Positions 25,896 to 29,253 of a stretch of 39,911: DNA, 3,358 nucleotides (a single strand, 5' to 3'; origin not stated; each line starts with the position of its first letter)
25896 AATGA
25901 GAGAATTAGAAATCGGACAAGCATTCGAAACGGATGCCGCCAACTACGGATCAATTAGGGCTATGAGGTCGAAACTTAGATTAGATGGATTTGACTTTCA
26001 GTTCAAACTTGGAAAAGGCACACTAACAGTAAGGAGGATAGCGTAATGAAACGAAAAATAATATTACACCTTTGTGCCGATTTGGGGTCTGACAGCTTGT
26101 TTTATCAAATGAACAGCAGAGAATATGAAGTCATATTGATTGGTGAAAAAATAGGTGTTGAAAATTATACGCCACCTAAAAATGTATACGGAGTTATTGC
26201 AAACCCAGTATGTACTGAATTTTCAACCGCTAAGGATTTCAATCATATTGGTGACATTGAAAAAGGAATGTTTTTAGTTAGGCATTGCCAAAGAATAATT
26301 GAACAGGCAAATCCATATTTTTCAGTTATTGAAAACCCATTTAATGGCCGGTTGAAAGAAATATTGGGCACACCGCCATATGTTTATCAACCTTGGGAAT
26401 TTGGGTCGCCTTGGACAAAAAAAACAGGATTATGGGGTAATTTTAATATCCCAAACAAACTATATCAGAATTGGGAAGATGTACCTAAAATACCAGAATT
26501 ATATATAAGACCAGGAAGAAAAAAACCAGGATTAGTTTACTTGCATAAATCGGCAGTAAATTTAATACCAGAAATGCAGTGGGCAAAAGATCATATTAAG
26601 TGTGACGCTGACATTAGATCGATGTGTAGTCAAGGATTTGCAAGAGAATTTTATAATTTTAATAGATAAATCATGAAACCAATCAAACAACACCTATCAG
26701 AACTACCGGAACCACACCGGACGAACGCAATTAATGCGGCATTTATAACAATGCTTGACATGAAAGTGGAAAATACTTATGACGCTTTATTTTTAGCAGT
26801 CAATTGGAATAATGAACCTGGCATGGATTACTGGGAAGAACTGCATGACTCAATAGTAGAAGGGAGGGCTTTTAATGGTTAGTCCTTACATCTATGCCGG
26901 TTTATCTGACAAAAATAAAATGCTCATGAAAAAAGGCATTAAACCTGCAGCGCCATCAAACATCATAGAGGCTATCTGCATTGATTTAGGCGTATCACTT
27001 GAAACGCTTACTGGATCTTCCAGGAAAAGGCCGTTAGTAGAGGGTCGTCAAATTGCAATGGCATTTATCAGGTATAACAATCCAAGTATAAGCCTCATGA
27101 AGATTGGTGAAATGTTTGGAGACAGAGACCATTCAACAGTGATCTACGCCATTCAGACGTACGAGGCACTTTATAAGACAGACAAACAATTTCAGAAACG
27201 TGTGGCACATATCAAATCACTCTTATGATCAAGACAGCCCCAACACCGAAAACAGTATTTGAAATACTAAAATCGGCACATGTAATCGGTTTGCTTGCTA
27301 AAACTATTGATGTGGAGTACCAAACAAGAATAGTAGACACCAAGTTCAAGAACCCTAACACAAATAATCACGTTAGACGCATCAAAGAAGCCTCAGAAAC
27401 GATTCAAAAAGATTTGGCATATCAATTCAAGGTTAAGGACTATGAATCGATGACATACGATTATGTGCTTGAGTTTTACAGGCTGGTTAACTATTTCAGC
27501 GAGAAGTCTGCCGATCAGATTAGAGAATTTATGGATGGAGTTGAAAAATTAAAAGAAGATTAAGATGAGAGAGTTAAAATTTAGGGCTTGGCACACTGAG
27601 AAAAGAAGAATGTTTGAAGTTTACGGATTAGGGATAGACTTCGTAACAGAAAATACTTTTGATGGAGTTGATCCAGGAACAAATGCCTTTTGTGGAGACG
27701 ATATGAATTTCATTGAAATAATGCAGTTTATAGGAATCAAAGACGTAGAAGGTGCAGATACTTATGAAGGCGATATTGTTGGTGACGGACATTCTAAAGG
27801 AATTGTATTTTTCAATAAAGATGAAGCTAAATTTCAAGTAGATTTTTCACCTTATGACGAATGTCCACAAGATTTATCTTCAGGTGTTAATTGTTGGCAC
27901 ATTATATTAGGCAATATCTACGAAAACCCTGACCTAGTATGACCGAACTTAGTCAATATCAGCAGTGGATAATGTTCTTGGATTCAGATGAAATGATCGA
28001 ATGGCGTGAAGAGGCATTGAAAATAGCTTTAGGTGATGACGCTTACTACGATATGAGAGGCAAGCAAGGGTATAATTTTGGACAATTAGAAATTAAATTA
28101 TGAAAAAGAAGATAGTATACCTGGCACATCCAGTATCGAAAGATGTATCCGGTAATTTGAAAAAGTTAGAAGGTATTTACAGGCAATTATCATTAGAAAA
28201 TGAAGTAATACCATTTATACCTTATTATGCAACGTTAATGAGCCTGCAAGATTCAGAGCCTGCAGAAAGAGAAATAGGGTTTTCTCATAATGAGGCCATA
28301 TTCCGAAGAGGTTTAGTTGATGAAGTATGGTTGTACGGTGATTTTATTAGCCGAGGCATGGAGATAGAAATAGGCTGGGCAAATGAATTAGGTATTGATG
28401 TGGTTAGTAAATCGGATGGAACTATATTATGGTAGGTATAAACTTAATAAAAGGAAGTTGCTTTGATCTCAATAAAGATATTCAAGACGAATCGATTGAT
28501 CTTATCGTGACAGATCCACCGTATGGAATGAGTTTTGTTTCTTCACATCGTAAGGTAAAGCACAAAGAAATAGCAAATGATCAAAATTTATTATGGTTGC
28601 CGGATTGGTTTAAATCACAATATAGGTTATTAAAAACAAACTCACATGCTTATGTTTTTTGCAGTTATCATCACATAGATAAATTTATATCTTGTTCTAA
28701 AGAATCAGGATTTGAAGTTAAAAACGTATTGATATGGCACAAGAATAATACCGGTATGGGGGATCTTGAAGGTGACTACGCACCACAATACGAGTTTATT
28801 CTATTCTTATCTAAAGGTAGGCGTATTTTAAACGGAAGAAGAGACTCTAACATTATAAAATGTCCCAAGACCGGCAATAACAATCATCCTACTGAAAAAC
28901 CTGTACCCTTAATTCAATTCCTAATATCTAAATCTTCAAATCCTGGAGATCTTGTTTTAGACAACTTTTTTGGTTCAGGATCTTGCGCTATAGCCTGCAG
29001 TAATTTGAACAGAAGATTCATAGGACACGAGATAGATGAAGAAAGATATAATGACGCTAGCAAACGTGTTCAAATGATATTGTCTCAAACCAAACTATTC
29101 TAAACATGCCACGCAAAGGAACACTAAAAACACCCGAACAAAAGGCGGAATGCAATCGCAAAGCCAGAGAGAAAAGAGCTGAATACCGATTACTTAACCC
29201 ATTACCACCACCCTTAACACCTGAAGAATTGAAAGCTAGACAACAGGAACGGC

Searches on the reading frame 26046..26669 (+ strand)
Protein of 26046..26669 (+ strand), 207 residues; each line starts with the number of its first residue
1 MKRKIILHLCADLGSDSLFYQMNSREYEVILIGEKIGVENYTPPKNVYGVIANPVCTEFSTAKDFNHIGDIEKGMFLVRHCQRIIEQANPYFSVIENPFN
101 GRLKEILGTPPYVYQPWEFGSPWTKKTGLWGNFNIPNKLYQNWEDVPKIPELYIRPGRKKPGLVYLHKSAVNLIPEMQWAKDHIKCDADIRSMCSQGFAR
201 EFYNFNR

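Call 50: search_protein_families(library=pfam, proteins=[window:26046-26669:+], max_evalue=0.01)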
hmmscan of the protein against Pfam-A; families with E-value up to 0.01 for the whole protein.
window:26046-26669:+ (207 aa): 0 families

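Call 59: search_protein_families(library=phrogs, proteins=[window:26046-26669:+], max_evalue=0.001)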
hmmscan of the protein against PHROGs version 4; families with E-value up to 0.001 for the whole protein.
window:26046-26669:+ (207 aa): 1 family
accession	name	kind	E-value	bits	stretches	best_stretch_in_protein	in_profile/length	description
phrog_757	-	other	5.5e-22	79.1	1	46-206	73-218/247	DNA methyltransferase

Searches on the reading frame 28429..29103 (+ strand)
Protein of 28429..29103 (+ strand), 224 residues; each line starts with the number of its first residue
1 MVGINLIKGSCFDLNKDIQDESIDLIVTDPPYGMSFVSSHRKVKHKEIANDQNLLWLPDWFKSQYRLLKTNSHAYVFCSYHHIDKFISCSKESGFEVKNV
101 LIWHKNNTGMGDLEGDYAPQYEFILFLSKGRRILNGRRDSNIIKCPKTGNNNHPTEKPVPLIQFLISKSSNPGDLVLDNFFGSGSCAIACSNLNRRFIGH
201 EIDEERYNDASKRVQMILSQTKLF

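Call 50: search_protein_families(library=pfam, proteins=[window:28429-29103:+], max_evalue=0.01)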
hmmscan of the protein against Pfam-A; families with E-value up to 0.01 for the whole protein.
window:28429-29103:+ (224 aa): 3 families
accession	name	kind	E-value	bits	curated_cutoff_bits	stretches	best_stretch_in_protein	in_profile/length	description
PF01555.25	N6_N4_Mtase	-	3.3e-41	142.1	26.7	2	147-210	156-219/221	DNA methylase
PF01170.24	UPF0020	-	0.0011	19.2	22.3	0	17-40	114-139/197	RMKL-like, methyltransferase domain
PF03602.21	Cons_hypoth95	-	0.0022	18.1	24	0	132-191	2-61/182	Conserved hypothetical protein 95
